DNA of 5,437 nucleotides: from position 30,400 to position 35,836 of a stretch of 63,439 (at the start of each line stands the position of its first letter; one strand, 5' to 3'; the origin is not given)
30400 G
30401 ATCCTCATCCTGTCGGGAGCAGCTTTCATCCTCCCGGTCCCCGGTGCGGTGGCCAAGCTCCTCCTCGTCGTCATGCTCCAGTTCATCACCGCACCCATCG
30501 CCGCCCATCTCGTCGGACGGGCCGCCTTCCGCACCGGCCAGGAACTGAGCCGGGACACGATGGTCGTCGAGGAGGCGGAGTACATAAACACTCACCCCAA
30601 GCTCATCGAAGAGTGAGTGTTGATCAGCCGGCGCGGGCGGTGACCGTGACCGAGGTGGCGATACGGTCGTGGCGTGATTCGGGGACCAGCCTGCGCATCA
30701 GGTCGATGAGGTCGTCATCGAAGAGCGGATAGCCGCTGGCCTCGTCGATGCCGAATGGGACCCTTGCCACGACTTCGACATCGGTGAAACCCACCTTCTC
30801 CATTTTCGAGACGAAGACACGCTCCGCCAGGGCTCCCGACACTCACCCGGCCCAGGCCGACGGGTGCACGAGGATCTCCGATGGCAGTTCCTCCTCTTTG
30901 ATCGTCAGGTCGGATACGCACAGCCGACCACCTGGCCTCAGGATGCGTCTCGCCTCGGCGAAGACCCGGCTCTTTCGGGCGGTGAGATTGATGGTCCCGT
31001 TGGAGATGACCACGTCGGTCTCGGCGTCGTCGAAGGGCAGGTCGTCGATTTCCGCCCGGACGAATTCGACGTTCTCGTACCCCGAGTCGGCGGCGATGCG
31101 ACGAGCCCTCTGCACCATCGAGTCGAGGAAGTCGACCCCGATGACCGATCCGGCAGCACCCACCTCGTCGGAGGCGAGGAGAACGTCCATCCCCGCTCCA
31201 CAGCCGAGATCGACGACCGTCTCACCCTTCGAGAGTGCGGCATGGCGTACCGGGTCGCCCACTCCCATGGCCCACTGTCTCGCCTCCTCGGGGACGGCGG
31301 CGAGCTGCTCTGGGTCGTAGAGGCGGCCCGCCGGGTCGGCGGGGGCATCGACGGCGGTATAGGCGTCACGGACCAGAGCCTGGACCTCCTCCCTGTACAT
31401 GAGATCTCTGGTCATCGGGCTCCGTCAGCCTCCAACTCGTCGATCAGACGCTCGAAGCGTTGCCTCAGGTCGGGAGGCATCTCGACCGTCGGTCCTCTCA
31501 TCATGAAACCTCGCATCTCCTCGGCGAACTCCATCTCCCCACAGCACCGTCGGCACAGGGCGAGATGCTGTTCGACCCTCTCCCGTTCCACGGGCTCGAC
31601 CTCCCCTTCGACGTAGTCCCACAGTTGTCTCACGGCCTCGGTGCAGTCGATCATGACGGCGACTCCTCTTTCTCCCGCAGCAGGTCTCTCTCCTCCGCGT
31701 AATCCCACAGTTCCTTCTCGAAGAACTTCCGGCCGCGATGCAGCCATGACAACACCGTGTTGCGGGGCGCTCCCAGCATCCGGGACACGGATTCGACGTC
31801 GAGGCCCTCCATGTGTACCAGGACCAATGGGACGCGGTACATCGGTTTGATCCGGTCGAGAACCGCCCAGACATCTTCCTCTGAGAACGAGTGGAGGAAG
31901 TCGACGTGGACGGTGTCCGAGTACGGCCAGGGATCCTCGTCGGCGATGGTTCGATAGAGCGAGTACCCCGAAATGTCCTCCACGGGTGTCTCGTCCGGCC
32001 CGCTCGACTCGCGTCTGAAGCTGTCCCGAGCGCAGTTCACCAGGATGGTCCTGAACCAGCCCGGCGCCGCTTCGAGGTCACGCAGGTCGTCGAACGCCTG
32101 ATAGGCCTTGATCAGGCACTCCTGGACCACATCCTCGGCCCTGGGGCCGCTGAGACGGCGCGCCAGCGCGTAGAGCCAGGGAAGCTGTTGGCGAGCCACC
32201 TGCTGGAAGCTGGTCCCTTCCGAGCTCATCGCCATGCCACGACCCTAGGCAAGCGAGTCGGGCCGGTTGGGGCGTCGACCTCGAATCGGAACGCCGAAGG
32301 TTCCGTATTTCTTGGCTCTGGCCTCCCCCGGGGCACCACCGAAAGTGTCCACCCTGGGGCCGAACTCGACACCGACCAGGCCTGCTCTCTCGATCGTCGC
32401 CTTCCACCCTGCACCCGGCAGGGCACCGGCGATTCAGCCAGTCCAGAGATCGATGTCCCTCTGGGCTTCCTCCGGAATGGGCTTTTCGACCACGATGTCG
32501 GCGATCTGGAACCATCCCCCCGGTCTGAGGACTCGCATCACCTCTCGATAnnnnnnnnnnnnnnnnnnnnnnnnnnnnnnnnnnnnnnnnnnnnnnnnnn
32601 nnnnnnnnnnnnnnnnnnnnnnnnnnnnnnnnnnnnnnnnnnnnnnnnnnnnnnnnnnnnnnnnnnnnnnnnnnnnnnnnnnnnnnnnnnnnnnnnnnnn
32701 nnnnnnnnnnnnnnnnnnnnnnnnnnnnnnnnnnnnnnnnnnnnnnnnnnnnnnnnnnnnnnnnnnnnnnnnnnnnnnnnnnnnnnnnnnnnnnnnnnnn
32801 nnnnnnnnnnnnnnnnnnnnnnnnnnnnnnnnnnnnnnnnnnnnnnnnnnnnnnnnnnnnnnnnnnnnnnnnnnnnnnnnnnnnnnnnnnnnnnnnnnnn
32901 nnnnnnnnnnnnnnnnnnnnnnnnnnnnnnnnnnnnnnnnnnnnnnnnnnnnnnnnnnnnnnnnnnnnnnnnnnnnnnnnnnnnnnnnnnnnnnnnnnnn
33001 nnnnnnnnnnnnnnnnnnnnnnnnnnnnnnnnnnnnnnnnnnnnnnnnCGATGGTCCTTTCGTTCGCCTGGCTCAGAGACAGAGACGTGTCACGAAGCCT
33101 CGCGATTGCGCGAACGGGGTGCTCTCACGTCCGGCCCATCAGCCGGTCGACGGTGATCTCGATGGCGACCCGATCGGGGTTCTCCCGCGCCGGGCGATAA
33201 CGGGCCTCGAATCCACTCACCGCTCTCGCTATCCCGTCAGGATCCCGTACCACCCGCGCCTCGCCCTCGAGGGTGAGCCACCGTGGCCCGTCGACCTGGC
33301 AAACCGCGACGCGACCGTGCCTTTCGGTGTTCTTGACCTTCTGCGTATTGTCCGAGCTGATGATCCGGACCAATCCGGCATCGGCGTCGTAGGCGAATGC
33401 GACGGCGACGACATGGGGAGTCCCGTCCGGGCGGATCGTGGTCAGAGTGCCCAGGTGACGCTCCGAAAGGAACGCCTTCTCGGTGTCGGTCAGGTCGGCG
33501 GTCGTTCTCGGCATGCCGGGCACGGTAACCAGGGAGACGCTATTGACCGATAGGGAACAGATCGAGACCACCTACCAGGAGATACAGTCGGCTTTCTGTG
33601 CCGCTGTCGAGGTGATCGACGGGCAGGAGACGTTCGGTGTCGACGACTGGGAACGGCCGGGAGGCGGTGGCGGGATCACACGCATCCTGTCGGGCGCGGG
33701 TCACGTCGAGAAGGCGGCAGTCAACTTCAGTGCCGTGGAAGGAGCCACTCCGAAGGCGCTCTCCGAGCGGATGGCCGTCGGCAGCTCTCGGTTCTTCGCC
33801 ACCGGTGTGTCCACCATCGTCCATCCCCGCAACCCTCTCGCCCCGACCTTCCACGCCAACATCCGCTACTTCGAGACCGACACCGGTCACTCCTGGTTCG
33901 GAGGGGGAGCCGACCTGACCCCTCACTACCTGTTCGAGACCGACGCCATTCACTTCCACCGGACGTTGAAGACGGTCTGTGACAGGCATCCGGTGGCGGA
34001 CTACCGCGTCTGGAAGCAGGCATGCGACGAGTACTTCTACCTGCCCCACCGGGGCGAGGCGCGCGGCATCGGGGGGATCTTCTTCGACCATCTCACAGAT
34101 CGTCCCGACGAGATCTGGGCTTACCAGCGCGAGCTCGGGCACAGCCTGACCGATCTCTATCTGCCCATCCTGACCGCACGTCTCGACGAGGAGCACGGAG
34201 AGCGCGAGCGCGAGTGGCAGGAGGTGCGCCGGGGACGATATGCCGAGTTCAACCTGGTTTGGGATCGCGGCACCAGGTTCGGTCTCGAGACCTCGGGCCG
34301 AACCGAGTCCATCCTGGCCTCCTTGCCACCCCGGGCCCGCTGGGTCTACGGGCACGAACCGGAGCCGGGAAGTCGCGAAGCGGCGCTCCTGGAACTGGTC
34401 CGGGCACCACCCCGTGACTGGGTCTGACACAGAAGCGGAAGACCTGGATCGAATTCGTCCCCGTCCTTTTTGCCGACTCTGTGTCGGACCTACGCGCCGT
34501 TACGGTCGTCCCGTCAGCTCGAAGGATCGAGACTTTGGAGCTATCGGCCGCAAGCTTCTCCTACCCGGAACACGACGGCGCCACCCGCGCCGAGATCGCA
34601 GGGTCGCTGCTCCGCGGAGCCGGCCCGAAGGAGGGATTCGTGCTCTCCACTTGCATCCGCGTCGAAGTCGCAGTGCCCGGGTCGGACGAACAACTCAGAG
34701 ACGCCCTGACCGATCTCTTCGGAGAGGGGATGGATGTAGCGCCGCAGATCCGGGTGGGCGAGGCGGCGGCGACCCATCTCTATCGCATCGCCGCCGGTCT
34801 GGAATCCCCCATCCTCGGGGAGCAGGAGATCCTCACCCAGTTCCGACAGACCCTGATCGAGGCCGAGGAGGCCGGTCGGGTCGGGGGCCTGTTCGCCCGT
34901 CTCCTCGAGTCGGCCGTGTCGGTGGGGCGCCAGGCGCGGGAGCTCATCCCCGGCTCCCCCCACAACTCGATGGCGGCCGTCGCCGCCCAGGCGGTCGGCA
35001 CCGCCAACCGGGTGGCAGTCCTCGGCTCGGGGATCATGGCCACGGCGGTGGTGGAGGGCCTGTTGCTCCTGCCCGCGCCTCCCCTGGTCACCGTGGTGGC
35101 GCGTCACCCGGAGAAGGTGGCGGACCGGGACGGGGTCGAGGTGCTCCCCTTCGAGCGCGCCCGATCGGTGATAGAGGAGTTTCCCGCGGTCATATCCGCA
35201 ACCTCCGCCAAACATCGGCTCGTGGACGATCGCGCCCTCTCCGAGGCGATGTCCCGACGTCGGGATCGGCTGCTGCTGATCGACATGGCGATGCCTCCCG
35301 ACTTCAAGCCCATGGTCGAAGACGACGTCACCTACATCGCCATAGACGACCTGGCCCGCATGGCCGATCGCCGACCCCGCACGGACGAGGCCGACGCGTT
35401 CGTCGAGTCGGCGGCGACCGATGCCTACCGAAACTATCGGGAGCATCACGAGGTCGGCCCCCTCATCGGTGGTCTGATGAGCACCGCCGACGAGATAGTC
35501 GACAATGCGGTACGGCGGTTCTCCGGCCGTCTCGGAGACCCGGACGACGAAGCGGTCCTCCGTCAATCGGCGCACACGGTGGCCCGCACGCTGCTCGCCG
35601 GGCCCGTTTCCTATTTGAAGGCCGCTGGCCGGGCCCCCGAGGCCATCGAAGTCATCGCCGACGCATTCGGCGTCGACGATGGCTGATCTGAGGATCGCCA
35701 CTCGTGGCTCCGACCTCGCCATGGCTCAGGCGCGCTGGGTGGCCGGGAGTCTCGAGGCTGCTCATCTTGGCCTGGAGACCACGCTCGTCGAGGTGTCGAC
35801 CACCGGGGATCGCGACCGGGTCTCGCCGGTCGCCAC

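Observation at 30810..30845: In-frame TGA at the conserved-Cys position of methyltransferase MT1, with a downstream hairpin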

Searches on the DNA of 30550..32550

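Call 74: search_rna_families(source=window, start=30550, end=32550, threshold=evalue, max_evalue=10)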
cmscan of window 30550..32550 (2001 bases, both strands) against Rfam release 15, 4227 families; matches with E-value up to 10: 4.
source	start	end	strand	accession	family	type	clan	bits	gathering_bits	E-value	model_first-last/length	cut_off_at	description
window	31248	31336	+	RF03685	MIR9677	Gene; miRNA;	-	21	90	0.87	1-87/87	no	MIR9677 microRNA precursor family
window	32396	32467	+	RF01744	livK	Cis-reg;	-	19.9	65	5.3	1-84/84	no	livK RNA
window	32310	32371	+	RF00783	mir-484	Gene; miRNA;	-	17.4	40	3.3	1-67/67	no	mir-484 microRNA precursor family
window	31244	31259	-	RF01380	HIV-1_SD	Cis-reg;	-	17.4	30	4.1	1-19/19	no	Human immunodeficiency virus type 1 major splice donor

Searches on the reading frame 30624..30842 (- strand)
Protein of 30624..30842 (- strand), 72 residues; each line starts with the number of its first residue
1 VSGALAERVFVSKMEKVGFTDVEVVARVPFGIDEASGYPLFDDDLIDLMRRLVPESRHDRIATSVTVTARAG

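Call 71: search_protein_families(library=pfam, proteins=[window:30624-30842:-], max_evalue=0.001)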
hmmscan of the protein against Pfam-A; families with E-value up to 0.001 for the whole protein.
window:30624-30842:- (72 aa): 0 families

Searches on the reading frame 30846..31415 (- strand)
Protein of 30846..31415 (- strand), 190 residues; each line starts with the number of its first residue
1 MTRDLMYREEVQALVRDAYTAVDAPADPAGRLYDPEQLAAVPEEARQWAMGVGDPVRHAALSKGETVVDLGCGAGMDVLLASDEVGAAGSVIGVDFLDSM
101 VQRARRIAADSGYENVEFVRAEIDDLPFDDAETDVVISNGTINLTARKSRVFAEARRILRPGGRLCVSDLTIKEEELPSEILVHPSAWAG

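Call 10: find_encoding_contigs(protein=window:30846-31415:-, flank=10000, max_places=6)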
Protein window:30846-31415:- (190 aa): 7 contigs read that carry it; 6 places shown.
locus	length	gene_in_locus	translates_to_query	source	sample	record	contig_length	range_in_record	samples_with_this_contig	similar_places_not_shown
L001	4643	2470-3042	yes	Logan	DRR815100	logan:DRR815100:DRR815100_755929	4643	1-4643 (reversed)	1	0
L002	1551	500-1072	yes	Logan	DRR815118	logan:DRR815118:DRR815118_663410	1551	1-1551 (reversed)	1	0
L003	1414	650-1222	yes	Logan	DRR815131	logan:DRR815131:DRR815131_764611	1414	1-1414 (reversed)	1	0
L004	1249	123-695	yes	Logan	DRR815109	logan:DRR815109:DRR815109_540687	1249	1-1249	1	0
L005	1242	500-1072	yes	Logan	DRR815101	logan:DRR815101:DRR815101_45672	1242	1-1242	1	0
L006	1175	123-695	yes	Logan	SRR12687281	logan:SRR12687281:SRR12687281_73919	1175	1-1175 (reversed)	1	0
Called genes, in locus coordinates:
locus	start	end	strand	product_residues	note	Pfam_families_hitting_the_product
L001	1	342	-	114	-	?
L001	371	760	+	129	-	PF01243:PNPOx_N, PF12900:Pyridox_ox_2, PF16242:Pyrid_ox_like (weak)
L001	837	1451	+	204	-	PF13489:Methyltransf_23, PF01135:PCMT (weak), PF01209:Ubie_methyltran, PF06325:PrmA (weak), PF13847:Methyltransf_31, PF08241:Methyltransf_11, PF08242:Methyltransf_12, PF13649:Methyltransf_25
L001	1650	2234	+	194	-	PF04542:Sigma70_r2, PF08281:Sigma70_r4_2 (weak)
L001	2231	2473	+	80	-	PF20271:CATASP (weak), PF13490:zf-HC2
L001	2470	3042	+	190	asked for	PF01209:Ubie_methyltran, PF13489:Methyltransf_23, PF01135:PCMT (weak), PF05175:MTS, PF13847:Methyltransf_31, PF08241:Methyltransf_11, PF08242:Methyltransf_12, PF13649:Methyltransf_25, +2 more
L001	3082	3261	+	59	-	-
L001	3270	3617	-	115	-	PF03334:PhaG_MnhG_YufB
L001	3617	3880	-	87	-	PF04066:MrpF_PhaF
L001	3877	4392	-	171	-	PF01899:MNHE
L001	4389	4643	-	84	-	?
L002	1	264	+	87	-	?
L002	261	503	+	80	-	PF20271:CATASP (weak), PF13490:zf-HC2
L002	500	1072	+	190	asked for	PF01209:Ubie_methyltran, PF13489:Methyltransf_23, PF01135:PCMT (weak), PF05175:MTS, PF13847:Methyltransf_31, PF08241:Methyltransf_11, PF08242:Methyltransf_12, PF13649:Methyltransf_25, +2 more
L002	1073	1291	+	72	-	-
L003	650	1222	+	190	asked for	PF01209:Ubie_methyltran, PF13489:Methyltransf_23, PF01135:PCMT (weak), PF05175:MTS, PF13847:Methyltransf_31, PF08241:Methyltransf_11, PF08242:Methyltransf_12, PF13649:Methyltransf_25, +2 more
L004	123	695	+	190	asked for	PF01209:Ubie_methyltran, PF13489:Methyltransf_23, PF01135:PCMT (weak), PF05175:MTS, PF13847:Methyltransf_31, PF08241:Methyltransf_11, PF08242:Methyltransf_12, PF13649:Methyltransf_25, +2 more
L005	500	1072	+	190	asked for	PF01209:Ubie_methyltran, PF13489:Methyltransf_23, PF01135:PCMT (weak), PF05175:MTS, PF13847:Methyltransf_31, PF08241:Methyltransf_11, PF08242:Methyltransf_12, PF13649:Methyltransf_25, +2 more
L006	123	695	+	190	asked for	PF01209:Ubie_methyltran, PF13489:Methyltransf_23, PF01135:PCMT (weak), PF05175:MTS, PF13847:Methyltransf_31, PF08241:Methyltransf_11, PF08242:Methyltransf_12, PF13649:Methyltransf_25, +2 more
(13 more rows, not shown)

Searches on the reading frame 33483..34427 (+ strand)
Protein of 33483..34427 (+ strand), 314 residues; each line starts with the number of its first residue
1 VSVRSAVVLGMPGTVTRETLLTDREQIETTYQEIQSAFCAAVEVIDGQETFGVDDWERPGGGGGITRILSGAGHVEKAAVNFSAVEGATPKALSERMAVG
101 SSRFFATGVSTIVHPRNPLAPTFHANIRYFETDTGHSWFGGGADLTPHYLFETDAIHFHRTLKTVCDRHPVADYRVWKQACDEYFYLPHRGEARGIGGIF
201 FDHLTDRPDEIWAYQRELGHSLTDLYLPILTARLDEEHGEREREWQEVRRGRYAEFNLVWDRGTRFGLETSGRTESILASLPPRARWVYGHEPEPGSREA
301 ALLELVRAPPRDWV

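Call 17: search_protein_families(library=ncbifam, proteins=[window:33483-34427:+], max_evalue=0.00001)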
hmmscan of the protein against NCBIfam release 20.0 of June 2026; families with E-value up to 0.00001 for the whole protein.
window:33483-34427:+ (314 aa): 1 family
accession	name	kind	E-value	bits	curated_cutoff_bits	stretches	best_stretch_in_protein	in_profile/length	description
NF003727.1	PRK05330.1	equivalog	4e-107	357.6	297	1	25-313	2-294/294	oxygen-dependent coproporphyrinogen oxidase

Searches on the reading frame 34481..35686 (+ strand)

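Call 17: search_protein_families(library=ncbifam, proteins=[window:34481-35686:+], max_evalue=0.00001)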
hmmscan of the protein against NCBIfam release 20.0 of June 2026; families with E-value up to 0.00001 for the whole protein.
window:34481-35686:+ (401 aa): 6 families
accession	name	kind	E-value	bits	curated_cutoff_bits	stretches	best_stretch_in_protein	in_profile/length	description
TIGR01035.1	hemA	equivalog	2.1e-44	152.1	209.55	1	47-390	37-404/416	glutamyl-tRNA reductase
NF000744.0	PRK00045.1-3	equivalog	1.6e-38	132.8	429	1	40-388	32-411/447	glutamyl-tRNA reductase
NF000750.0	PRK00045.3-4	equivalog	2e-23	83.1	289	1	50-398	40-413/439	glutamyl-tRNA reductase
NF000752.0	PRK00045.4-2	equivalog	6.6e-11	42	381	1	53-156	48-155/412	glutamyl-tRNA reductase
NF001909.0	PRK00676.1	equivalog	5.9e-08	32.1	478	1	53-149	46-142/338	glutamyl-tRNA reductase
NF000751.1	PRK00045.4-1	equivalog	1.9e-07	30.5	478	1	54-156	49-157/426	glutamyl-tRNA reductase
